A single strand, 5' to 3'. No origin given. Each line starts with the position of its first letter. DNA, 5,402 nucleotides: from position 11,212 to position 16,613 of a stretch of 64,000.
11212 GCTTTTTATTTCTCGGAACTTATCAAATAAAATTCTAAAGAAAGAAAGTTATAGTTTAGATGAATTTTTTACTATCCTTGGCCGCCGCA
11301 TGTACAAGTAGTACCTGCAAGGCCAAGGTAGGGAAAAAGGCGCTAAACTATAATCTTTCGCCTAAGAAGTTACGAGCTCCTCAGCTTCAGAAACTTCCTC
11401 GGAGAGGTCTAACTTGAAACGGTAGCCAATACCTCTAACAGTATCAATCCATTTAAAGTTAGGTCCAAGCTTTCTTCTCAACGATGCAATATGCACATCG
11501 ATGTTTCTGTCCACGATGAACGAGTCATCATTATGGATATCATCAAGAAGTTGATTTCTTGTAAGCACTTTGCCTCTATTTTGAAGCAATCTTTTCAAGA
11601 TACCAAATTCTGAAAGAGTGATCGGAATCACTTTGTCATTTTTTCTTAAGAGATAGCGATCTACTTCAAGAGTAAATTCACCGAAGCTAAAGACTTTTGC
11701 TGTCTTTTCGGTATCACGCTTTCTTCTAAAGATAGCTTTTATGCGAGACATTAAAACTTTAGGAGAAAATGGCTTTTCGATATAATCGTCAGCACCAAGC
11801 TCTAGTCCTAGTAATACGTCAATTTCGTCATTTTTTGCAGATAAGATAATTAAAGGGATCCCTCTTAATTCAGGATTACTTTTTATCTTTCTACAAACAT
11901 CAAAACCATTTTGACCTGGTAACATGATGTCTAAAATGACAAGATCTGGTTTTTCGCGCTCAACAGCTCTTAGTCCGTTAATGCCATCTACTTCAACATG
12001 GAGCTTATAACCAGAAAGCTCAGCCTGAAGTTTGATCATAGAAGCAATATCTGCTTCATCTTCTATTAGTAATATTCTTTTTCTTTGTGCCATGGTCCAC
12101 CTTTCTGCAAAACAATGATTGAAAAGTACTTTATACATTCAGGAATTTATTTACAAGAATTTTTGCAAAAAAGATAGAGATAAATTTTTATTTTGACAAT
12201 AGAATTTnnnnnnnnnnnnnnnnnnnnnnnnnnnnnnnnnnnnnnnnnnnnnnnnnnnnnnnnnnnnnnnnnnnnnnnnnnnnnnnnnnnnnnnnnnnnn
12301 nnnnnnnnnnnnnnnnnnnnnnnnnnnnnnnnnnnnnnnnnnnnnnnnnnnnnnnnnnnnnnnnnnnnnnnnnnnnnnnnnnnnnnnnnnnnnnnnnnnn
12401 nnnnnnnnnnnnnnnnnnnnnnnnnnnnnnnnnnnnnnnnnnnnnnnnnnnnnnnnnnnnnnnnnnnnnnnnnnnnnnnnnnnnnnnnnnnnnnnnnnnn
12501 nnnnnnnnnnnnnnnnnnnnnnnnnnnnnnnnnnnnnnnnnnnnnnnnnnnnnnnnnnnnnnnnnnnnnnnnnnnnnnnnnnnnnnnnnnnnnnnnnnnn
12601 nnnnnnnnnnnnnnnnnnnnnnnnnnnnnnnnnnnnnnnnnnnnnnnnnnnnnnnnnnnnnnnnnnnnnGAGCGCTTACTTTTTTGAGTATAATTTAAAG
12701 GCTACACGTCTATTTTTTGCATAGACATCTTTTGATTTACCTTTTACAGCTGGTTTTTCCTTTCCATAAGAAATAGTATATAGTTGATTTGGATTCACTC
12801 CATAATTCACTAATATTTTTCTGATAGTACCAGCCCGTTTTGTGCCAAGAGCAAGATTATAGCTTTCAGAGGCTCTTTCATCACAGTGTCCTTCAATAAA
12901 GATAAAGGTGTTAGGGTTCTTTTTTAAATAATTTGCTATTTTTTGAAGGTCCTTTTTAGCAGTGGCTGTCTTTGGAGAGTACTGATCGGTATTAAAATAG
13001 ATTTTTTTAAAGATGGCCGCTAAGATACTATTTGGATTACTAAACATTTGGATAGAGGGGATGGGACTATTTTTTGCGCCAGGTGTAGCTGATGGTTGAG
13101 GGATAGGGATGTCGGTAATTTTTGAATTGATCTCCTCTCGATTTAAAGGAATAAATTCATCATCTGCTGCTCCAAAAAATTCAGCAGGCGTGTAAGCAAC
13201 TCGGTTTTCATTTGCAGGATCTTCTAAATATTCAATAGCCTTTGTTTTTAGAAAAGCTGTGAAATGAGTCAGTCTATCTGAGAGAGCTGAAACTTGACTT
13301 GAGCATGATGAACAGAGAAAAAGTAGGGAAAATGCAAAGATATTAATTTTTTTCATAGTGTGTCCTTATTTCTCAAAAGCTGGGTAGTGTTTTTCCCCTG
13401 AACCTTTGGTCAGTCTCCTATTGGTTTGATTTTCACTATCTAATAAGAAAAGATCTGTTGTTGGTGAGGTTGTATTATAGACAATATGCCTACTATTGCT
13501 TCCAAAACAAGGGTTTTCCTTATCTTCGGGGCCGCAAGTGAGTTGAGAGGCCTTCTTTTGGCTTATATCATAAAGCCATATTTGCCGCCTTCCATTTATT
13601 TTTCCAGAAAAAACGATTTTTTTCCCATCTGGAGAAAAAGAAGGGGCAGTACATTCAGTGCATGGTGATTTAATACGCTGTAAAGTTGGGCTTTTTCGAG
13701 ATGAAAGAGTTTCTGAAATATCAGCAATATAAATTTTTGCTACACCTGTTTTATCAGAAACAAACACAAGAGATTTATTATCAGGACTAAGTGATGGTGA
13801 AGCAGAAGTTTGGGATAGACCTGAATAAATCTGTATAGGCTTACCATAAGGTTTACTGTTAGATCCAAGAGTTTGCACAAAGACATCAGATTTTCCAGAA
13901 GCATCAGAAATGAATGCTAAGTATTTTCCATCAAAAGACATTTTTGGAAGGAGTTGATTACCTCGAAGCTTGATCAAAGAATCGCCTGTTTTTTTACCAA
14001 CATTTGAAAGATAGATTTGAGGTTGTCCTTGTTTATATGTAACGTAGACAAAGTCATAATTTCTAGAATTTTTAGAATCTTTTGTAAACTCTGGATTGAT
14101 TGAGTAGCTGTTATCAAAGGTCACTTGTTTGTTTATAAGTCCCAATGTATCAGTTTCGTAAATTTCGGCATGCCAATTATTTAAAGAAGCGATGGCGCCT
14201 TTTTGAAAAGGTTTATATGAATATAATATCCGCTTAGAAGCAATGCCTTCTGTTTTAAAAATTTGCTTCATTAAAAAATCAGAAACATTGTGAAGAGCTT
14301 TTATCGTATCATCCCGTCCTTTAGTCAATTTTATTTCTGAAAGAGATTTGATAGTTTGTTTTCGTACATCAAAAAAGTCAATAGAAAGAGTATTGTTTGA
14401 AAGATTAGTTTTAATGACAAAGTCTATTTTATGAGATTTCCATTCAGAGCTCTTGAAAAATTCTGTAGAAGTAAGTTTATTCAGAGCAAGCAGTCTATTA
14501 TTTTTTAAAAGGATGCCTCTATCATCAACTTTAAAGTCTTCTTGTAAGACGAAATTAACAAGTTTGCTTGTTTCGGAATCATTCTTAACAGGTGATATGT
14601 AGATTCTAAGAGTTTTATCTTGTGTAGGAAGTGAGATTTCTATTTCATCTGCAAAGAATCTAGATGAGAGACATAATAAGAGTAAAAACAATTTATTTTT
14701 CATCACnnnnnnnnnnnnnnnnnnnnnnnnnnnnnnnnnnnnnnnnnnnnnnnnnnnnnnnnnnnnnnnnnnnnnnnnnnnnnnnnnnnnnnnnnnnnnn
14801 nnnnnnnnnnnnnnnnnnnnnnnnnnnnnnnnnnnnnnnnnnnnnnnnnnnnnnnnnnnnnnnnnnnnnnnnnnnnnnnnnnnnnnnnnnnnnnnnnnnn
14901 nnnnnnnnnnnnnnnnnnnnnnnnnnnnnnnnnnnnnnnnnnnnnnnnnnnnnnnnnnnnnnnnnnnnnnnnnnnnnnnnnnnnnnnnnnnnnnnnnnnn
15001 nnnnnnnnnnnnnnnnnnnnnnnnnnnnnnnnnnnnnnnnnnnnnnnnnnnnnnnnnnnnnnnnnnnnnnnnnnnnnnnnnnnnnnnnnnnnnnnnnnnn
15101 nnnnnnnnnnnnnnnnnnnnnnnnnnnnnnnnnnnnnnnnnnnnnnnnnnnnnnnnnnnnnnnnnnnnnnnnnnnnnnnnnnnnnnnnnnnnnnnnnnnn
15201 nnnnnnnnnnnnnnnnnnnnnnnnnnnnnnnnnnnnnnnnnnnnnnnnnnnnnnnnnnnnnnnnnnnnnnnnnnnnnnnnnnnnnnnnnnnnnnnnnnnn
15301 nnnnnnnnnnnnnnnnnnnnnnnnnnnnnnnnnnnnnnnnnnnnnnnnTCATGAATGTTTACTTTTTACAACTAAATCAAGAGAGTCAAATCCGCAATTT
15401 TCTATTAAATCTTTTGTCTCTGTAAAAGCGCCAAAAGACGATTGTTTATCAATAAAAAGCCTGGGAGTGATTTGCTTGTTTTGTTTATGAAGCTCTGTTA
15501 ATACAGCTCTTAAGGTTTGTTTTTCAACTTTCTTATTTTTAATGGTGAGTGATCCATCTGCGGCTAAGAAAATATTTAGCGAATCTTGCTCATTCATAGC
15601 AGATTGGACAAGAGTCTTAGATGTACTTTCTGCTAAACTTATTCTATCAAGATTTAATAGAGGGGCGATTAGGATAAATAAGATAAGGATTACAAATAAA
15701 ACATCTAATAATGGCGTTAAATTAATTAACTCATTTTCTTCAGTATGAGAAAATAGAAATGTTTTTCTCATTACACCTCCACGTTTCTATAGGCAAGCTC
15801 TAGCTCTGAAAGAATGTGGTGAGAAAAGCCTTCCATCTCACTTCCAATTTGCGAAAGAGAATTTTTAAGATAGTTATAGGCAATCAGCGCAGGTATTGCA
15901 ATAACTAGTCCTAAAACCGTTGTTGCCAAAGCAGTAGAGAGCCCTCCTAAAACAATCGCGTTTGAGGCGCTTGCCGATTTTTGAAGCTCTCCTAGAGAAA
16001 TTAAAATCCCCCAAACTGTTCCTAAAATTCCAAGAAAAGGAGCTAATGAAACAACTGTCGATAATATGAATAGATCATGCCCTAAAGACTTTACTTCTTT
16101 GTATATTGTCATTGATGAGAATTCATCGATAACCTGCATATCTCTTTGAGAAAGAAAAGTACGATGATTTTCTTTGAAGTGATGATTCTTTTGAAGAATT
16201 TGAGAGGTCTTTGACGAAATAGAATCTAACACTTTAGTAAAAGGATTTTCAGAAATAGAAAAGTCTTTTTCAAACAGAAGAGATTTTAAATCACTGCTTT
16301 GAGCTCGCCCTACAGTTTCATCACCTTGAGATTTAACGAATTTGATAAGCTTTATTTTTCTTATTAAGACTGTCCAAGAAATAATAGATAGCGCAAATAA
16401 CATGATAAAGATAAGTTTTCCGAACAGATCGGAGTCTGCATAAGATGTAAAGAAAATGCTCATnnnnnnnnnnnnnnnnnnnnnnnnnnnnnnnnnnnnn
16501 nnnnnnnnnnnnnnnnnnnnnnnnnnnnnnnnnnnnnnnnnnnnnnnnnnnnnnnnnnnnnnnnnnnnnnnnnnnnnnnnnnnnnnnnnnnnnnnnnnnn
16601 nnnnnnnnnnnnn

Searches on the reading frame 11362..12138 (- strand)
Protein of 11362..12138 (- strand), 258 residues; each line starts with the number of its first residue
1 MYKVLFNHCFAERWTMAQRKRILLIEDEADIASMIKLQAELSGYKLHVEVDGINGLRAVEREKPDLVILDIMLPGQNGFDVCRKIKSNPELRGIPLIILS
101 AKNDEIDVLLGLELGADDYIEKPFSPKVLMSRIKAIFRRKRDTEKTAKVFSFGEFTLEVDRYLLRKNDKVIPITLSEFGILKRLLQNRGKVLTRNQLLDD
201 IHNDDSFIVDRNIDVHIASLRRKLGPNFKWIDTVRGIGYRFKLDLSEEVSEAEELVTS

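Call 82: search_protein_families(library=pfam, proteins=[window:11362-12138:-], max_evalue=0.00001)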
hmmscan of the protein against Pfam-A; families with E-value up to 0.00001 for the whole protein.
window:11362-12138:- (258 aa): 2 families
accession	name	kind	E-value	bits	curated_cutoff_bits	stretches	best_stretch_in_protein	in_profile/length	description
PF00072.30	Response_reg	-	3e-24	85.7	30.2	1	22-134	1-111/111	Response regulator receiver domain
PF00486.34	Trans_reg_C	-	1.3e-21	76.9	26.2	1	169-241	2-77/77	Transcriptional regulatory protein, C terminal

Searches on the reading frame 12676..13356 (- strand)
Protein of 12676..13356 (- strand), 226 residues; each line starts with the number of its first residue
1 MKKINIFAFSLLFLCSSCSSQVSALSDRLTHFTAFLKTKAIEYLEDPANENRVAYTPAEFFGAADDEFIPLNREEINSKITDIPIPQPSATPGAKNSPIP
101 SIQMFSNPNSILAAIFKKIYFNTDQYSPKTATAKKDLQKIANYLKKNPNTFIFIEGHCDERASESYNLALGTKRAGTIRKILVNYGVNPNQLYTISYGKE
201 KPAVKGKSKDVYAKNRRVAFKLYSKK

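Call 82: search_protein_families(library=pfam, proteins=[window:12676-13356:-], max_evalue=0.00001)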
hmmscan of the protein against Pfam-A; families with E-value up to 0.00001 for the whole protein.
window:12676-13356:- (226 aa): 1 family
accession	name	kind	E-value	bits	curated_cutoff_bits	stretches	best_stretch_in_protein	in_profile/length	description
PF00691.25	OmpA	-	6.4e-21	75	27.2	1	120-216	1-98/98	OmpA family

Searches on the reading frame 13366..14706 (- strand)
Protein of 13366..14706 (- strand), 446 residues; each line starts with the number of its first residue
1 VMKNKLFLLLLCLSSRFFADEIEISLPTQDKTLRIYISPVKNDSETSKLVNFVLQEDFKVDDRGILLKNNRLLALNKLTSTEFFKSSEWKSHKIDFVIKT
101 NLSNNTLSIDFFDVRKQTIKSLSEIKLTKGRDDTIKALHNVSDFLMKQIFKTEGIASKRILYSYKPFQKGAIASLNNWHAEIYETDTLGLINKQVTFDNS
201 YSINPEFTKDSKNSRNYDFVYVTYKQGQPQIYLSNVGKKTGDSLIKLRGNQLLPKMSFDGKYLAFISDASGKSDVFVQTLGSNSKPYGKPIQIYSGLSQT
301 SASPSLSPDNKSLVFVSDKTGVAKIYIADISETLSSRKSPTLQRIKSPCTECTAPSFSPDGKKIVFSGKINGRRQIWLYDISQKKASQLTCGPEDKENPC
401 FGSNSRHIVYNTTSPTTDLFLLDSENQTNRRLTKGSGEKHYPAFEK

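Call 82: search_protein_families(library=pfam, proteins=[window:13366-14706:-], max_evalue=0.00001)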
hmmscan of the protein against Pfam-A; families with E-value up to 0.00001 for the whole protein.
window:13366-14706:- (446 aa): 2 families
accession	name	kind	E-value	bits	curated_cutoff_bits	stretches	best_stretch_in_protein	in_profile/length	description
PF07676.18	PD40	-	6.6e-20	71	20.9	2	353-377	12-37/38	WD40-like Beta Propeller Repeat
PF14583.12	Pectate_lyase22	-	2.6e-08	33.4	30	0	356-410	42-96/386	Oligogalacturonate lyase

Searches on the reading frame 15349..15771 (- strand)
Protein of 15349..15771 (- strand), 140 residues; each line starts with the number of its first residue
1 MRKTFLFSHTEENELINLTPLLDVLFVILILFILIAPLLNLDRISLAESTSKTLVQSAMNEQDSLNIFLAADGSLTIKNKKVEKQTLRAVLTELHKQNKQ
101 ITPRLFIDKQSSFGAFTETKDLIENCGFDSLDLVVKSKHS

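Call 83: search_protein_families(library=pfam, proteins=[window:15349-15771:-], max_evalue=0.00001)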
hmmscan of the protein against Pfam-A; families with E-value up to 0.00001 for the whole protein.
window:15349-15771:- (140 aa): 1 family
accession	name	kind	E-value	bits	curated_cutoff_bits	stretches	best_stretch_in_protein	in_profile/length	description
PF02472.21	ExbD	-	6e-19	68.8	25.4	1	11-136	3-126/128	Biopolymer transport protein ExbD/TolR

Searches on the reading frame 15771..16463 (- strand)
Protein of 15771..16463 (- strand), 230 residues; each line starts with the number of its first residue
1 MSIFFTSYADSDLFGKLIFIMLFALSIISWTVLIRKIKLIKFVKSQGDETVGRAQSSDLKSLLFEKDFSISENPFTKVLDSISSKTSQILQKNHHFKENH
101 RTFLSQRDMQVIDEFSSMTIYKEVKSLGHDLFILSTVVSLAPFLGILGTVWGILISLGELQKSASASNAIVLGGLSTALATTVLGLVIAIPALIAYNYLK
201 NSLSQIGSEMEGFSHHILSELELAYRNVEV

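Call 83: search_protein_families(library=pfam, proteins=[window:15771-16463:-], max_evalue=0.00001)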
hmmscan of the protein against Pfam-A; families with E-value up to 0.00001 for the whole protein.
window:15771-16463:- (230 aa): 1 family
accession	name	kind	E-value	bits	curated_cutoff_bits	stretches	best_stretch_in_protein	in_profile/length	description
PF01618.21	MotA_ExbB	-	1.6e-27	96.2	22.9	1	98-211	12-126/127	MotA/TolQ/ExbB proton channel family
